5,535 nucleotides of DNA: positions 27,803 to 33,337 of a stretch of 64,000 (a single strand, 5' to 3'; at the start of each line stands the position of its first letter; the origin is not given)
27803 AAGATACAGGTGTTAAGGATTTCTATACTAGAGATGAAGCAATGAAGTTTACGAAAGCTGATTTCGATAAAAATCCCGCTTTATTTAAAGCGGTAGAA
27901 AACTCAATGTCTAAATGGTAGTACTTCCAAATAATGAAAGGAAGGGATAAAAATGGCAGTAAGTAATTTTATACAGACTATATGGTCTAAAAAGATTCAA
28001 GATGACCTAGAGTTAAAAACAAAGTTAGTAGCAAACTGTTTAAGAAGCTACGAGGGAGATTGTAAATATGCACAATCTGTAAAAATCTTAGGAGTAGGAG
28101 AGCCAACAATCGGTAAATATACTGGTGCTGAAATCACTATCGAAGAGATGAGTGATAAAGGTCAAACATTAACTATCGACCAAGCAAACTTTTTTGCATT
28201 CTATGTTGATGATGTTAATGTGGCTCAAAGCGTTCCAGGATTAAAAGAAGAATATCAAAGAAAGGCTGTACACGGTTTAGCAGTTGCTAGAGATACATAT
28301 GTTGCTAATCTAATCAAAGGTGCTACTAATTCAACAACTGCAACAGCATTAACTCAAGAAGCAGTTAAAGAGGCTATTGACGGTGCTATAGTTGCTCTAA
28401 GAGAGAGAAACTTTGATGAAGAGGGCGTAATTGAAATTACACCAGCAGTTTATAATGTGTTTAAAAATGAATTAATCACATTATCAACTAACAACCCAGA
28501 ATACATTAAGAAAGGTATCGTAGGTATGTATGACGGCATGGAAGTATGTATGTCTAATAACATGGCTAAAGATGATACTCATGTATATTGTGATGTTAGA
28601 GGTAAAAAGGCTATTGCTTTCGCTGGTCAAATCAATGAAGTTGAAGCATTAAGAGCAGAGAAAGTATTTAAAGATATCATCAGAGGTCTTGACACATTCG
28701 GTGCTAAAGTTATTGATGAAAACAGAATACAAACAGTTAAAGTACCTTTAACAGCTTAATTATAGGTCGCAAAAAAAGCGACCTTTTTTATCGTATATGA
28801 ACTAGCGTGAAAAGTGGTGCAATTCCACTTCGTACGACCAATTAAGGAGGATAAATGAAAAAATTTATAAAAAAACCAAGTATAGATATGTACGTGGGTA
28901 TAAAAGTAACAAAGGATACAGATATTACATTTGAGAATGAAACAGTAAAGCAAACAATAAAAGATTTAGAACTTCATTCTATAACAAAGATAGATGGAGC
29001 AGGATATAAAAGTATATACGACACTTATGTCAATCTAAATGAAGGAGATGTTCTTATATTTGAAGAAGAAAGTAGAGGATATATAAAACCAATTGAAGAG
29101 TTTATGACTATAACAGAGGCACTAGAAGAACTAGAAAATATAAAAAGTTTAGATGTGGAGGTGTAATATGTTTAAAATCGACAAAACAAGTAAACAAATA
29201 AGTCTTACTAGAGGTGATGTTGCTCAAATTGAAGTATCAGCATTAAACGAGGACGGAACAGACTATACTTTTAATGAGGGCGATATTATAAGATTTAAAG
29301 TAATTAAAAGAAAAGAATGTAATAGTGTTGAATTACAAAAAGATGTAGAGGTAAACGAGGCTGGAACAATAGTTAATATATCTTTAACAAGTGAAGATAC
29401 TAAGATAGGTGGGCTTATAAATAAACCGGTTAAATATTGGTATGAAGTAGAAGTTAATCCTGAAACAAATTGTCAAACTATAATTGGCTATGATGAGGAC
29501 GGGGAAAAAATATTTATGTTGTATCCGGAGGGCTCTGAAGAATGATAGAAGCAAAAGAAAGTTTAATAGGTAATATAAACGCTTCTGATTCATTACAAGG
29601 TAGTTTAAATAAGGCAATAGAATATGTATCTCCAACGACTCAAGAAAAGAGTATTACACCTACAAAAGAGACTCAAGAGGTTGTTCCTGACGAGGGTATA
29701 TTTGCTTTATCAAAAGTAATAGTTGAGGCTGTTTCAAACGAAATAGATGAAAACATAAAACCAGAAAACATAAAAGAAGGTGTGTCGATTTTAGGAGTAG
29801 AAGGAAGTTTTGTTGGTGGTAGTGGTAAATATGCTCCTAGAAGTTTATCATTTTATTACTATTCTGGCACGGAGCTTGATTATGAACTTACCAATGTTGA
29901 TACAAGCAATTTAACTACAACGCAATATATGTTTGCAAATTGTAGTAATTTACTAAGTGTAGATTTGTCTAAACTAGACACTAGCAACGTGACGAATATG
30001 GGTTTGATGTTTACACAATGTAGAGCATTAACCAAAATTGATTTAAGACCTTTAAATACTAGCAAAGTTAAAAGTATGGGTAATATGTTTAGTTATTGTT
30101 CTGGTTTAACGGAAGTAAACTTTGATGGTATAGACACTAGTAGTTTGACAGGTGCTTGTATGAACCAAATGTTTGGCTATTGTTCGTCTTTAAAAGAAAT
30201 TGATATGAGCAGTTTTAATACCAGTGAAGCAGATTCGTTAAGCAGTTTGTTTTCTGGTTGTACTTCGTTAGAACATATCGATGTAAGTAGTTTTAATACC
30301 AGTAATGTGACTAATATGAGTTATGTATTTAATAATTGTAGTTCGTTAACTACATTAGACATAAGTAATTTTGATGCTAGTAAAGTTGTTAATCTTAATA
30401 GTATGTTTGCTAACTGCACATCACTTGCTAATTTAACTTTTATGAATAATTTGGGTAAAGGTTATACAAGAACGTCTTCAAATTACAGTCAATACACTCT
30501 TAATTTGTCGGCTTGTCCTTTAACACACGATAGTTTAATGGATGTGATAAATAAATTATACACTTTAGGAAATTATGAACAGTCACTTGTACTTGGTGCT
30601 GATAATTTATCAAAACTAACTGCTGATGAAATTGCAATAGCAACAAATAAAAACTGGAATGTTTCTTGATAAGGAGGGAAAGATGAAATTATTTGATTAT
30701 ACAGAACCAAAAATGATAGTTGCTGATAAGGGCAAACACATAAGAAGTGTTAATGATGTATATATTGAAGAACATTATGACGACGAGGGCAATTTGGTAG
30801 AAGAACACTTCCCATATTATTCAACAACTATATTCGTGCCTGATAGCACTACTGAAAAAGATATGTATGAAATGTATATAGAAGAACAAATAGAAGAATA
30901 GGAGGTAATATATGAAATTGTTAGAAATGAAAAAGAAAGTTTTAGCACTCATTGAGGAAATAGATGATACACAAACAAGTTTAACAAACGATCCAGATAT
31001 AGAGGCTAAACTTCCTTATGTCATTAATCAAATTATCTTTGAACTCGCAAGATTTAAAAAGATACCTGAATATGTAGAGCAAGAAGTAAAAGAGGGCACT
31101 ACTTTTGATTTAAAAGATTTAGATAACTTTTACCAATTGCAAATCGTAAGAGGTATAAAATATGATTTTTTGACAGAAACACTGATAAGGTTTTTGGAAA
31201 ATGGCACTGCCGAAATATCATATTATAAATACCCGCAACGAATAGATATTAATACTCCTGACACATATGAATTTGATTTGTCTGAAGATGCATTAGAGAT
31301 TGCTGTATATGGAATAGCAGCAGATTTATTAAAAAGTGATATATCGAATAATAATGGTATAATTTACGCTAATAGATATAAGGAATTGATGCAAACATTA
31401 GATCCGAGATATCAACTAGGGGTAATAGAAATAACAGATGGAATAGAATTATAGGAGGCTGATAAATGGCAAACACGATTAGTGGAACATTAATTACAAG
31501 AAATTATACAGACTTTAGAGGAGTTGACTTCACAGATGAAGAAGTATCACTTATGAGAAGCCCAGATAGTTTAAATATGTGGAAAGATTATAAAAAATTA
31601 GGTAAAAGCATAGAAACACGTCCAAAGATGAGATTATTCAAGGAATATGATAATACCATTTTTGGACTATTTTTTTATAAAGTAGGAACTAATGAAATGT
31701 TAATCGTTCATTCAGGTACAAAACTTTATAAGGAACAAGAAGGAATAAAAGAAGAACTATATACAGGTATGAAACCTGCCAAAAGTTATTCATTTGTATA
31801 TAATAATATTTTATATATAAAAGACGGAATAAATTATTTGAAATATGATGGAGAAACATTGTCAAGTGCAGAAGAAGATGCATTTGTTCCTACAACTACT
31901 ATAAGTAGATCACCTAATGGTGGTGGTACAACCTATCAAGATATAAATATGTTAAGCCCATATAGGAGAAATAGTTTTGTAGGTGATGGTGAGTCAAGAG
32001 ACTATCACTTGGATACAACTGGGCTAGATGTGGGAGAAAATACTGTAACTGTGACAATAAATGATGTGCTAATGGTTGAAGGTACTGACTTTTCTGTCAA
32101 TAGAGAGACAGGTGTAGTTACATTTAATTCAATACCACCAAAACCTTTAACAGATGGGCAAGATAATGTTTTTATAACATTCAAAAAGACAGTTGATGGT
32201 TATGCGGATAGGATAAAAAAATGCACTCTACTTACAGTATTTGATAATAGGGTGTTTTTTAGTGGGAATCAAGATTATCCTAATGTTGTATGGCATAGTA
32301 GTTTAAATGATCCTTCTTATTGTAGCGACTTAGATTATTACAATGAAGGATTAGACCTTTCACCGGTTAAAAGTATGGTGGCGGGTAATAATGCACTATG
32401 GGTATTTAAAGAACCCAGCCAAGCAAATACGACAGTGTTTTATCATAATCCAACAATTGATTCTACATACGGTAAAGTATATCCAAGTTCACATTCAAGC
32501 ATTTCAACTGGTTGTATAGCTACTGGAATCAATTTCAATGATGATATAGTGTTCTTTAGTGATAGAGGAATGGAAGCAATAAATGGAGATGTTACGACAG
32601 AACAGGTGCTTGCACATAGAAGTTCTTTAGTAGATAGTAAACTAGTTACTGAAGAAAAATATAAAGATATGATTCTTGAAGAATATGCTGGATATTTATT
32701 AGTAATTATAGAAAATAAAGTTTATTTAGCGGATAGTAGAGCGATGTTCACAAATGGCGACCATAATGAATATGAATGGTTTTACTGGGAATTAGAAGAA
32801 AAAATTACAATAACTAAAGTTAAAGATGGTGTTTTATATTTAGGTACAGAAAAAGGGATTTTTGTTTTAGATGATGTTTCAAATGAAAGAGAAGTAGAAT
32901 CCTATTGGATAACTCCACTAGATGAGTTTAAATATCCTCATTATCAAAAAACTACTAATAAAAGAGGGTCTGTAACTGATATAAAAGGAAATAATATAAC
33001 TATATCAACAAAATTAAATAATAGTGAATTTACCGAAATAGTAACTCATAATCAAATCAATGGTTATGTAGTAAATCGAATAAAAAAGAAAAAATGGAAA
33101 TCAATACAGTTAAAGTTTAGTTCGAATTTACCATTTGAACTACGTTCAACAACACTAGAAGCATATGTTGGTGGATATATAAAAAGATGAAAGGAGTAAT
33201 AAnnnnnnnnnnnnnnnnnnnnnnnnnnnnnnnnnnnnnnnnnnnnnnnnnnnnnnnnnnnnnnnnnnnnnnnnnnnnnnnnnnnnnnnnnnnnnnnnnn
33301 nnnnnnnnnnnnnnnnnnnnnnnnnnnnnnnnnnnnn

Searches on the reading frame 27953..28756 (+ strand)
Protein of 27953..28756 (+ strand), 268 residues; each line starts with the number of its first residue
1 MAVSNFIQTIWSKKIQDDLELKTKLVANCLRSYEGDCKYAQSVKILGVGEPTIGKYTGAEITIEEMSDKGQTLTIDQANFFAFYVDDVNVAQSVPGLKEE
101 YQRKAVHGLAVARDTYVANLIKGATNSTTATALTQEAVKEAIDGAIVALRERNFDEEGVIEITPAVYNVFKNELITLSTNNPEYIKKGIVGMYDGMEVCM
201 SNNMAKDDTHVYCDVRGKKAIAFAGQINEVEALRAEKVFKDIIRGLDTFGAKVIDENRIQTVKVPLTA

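Call 5: search_protein_families(library=phrogs, proteins=[window:27953-28756:+], max_evalue=0.001)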
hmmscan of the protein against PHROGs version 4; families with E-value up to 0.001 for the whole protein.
window:27953-28756:+ (268 aa): 2 families
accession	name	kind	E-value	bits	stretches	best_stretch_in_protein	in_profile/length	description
phrog_267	-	head and packaging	1.8e-29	104.1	1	2-255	32-316/410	major head protein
phrog_422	-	head and packaging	2.9e-05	24.7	1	63-198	73-208/297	major head protein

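Call 6: search_protein_families(library=pfam, proteins=[window:27953-28756:+], max_evalue=0.01)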
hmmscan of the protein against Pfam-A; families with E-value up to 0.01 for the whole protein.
window:27953-28756:+ (268 aa): 0 families

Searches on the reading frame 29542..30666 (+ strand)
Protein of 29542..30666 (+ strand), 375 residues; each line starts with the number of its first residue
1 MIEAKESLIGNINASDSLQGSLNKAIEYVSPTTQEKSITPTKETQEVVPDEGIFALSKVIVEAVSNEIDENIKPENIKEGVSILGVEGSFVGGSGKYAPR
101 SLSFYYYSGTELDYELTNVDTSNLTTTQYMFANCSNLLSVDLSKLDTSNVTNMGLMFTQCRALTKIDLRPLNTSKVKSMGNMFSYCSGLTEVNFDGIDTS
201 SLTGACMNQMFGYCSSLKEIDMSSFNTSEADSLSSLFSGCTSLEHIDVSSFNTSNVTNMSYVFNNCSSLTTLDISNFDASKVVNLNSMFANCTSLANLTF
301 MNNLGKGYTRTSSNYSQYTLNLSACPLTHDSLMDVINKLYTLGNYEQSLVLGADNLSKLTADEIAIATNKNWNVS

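Call 5: search_protein_families(library=phrogs, proteins=[window:29542-30666:+], max_evalue=0.001)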
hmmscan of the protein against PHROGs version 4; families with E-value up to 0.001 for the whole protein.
window:29542-30666:+ (375 aa): 5 families
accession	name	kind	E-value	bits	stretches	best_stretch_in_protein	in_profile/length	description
phrog_17273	-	unknown function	1.8e-17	62.9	1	114-295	1151-1325/1713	-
phrog_9915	-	unknown function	1.2e-16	60.2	2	208-299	1198-1292/1813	-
phrog_22899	-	unknown function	6.8e-16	57.8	1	101-296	161-350/1857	-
phrog_29123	-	unknown function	3.1e-13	50.1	1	252-298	356-402/459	-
phrog_3649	-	unknown function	4e-12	46.9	2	195-293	181-279/375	-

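Call 6: search_protein_families(library=pfam, proteins=[window:29542-30666:+], max_evalue=0.01)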
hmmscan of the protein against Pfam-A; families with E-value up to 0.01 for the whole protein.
window:29542-30666:+ (375 aa): 4 families
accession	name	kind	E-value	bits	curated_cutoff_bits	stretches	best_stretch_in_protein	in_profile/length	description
PF03382.20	DUF285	-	4.4e-36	123.7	25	2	207-296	3-89/120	Mycoplasma protein of unknown function, DUF285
PF13306.12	LRR_5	-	4e-12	46.6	27.7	2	122-225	21-120/127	BspA type Leucine rich repeat region (6 copies)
PF23952.1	LRR_EndoS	-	3.1e-06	27.8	27.9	0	238-298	53-111/116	Endo-beta-N-acetylglucosaminidase EndoS LRR domain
PF24758.1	LRR_At5g56370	-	0.0014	18.8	27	1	217-313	13-107/227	FBD-associated F-box protein At5g56370, LRR repeats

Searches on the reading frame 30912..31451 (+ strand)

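Call 5: search_protein_families(library=phrogs, proteins=[window:30912-31451:+], max_evalue=0.001)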
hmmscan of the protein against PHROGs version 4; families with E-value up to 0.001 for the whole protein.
window:30912-31451:+ (180 aa): 1 family
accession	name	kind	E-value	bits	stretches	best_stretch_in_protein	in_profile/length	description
phrog_13046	-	unknown function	1.1e-11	45.8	1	1-167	1-179/193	-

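Call 6: search_protein_families(library=pfam, proteins=[window:30912-31451:+], max_evalue=0.01)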
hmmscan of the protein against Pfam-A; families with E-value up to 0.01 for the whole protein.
window:30912-31451:+ (180 aa): 1 family
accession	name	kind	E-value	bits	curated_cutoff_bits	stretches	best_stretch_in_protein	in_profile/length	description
PF24175.2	SU10_adaptor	-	0.0021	19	27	0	98-163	114-181/194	SU10 adaptor protein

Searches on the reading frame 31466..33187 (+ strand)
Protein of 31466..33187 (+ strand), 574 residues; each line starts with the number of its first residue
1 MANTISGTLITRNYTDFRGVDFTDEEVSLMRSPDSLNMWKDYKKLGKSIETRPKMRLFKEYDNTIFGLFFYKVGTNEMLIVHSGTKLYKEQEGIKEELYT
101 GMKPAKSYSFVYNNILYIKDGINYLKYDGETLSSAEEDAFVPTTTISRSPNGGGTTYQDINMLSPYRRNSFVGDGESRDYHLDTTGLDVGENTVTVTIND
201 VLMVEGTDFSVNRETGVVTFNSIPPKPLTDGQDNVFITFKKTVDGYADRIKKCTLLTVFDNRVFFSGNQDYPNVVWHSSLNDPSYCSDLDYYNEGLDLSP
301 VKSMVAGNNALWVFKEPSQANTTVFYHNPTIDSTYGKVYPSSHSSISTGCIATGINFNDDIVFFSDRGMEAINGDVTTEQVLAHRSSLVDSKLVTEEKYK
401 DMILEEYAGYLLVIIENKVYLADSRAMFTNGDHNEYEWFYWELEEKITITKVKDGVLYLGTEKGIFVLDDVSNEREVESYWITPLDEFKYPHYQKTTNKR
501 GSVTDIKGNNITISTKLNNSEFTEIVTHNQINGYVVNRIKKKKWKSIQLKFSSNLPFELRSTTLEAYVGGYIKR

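Call 5: search_protein_families(library=phrogs, proteins=[window:31466-33187:+], max_evalue=0.001)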
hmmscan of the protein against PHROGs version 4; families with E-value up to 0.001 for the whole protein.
window:31466-33187:+ (574 aa): 1 family
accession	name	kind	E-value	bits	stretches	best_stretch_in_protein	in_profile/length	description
phrog_3287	-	head and packaging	2.2e-14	54.2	1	63-401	57-307/524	virion structural protein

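Call 6: search_protein_families(library=pfam, proteins=[window:31466-33187:+], max_evalue=0.01)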
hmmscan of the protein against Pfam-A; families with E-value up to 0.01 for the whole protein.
window:31466-33187:+ (574 aa): 2 families
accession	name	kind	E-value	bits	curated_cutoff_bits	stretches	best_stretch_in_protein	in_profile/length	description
PF09343.15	DUF2460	-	0.009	15.9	30.4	0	191-225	129-162/205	Conserved hypothetical protein 2217 (DUF2460)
PF24023.1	DUF7335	-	0.0091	16.8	27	0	397-429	65-98/101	Family of unknown function (DUF7335)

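Call 86: search_solved_structures(query=window:31466-33187:+, max_evalue=1)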
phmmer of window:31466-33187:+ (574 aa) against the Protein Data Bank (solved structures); distinct sequences matched with E-value up to 1: 4.
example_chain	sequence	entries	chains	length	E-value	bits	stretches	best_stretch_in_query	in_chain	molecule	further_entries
5vf6_A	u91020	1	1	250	0.3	12.8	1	312-386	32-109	single chain variable fragment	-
10ev_G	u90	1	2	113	0.61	11.8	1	296-376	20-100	Light chain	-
10fe_G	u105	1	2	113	0.83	11.3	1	296-376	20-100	Light chain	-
3lm7_A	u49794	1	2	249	0.98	11.1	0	108-186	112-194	putative 4-Hydroxy-2-oxoglutarate aldolase / 2-dehydro-3-deoxyphosphogluconate aldolase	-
